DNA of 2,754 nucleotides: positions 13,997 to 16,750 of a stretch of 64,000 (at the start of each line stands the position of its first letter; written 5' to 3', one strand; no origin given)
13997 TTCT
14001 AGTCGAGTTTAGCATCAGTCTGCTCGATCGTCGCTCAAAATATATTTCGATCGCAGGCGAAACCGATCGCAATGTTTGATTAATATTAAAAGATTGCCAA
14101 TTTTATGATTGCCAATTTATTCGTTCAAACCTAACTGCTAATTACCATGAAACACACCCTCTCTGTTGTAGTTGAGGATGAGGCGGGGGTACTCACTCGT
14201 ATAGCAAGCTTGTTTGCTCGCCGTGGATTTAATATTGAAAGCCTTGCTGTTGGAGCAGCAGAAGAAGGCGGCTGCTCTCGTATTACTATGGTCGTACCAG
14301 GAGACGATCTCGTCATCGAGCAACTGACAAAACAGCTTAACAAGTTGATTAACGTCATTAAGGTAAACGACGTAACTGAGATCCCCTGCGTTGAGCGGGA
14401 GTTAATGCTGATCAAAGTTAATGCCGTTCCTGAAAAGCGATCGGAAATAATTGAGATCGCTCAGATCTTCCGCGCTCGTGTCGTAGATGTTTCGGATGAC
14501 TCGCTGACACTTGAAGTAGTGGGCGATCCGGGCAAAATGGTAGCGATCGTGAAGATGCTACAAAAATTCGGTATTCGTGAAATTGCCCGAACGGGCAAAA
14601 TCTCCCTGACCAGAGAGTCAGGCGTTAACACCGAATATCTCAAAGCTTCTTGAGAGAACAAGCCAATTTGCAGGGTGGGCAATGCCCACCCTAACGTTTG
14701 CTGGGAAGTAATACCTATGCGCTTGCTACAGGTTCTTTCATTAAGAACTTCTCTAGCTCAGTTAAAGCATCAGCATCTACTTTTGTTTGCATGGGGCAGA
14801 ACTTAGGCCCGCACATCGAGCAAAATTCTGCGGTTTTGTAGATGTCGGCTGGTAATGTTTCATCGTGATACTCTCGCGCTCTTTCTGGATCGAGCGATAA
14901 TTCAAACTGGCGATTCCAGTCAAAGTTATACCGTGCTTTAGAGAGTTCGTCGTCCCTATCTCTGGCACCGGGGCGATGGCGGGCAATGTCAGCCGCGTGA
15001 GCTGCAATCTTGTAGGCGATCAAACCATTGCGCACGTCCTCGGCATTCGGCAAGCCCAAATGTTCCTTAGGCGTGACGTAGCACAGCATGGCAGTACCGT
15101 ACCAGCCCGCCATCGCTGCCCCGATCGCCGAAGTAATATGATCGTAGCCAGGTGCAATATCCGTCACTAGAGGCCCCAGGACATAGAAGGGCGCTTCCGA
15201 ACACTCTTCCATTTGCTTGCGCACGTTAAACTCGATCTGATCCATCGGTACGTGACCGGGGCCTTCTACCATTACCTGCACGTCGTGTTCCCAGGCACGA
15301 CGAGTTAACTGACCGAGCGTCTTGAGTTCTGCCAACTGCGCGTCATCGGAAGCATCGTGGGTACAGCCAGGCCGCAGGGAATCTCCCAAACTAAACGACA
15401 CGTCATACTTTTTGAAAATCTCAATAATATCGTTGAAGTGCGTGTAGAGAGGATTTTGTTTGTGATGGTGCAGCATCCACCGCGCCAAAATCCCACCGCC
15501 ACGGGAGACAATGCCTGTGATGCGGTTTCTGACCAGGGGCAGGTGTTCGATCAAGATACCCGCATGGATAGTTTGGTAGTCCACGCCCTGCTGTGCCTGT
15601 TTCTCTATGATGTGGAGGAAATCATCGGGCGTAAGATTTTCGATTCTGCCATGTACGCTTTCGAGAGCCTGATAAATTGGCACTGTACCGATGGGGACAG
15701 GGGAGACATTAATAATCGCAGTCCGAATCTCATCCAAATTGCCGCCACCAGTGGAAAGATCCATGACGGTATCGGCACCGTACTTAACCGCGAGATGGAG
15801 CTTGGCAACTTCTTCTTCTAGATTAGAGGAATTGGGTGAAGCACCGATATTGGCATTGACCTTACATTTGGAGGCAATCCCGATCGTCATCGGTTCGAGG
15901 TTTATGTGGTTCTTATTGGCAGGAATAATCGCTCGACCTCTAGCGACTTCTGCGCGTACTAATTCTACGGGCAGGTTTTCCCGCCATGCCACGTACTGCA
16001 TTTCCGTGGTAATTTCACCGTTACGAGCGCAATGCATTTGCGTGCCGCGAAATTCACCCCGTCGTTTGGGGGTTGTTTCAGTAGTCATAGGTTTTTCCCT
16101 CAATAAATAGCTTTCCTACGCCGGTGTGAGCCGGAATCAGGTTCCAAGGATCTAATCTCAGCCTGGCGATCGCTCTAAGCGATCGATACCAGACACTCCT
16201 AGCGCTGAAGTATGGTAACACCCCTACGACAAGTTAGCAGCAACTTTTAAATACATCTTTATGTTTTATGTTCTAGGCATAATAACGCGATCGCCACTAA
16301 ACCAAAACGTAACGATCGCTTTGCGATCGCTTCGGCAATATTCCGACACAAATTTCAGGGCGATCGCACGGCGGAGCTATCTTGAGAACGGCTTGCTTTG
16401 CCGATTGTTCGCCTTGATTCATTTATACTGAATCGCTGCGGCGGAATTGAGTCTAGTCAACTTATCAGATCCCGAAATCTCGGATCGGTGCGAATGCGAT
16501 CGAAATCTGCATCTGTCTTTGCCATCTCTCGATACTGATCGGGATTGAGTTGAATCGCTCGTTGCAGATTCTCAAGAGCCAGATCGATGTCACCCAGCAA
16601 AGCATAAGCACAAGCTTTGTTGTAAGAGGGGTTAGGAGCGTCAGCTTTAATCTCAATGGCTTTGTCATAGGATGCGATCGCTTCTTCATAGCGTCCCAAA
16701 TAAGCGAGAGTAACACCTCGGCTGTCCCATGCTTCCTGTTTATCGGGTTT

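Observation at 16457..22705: J-domain protein, GNAT and giant STAND NTPase-TPR on one strand (possible operon)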

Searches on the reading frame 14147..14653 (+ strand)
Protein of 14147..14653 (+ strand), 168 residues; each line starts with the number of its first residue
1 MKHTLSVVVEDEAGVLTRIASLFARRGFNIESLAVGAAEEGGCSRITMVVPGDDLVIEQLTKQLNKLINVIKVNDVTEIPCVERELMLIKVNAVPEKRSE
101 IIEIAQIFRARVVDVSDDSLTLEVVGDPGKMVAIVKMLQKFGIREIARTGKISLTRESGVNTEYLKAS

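Call 6: search_protein_families(library=pfam, proteins=[window:14147-14653:+], max_evalue=0.01)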
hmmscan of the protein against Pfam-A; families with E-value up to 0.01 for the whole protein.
window:14147-14653:+ (168 aa): 5 families
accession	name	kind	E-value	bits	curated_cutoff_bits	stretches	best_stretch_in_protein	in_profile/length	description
PF10369.15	ALS_ss_C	-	4.4e-30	104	23.2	1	84-157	1-74/74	Small subunit of acetolactate synthase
PF22629.2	ACT_AHAS_ss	-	4.1e-26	91.4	27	1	5-72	1-67/67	AHAS small subunit-like ACT domain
PF13710.12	ACT_5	-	1.8e-17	63.3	27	1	12-73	2-62/62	ACT domain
PF01842.31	ACT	-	3.2e-14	52.8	27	1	3-68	1-65/66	ACT domain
PF13291.12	ACT_4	-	0.00013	23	27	1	4-74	8-76/80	ACT domain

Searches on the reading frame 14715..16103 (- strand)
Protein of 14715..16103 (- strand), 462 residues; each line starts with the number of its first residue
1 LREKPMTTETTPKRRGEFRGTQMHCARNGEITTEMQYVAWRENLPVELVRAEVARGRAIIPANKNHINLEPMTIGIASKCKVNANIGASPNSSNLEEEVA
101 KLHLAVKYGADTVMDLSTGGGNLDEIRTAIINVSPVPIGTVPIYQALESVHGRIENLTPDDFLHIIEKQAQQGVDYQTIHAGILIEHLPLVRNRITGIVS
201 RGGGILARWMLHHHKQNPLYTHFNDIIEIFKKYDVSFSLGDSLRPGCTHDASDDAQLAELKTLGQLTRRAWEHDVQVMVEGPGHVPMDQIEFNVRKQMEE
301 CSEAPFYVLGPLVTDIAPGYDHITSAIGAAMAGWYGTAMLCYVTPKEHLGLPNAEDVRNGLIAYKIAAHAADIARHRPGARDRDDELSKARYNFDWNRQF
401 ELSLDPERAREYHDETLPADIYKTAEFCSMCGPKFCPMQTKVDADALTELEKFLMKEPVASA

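Call 6: search_protein_families(library=pfam, proteins=[window:14715-16103:-], max_evalue=0.01)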
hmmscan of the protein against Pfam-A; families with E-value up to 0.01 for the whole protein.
window:14715-16103:- (462 aa): 1 family
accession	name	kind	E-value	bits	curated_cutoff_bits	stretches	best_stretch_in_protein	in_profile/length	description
PF01964.24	ThiC_Rad_SAM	-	4.8e-191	635.5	25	1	21-440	1-417/420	Radical SAM ThiC family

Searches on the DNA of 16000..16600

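Call 28: search_rna_families(source=window, start=16000, end=16600, threshold=evalue, max_evalue=1)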
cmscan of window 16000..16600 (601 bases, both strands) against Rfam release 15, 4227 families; matches with E-value up to 1: 1.
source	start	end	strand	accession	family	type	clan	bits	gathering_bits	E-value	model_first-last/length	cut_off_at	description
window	16096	16210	-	RF00059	TPP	Cis-reg; riboswitch;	-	54.1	54.3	7.7e-10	1-105/105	no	TPP riboswitch aptamer (THI element)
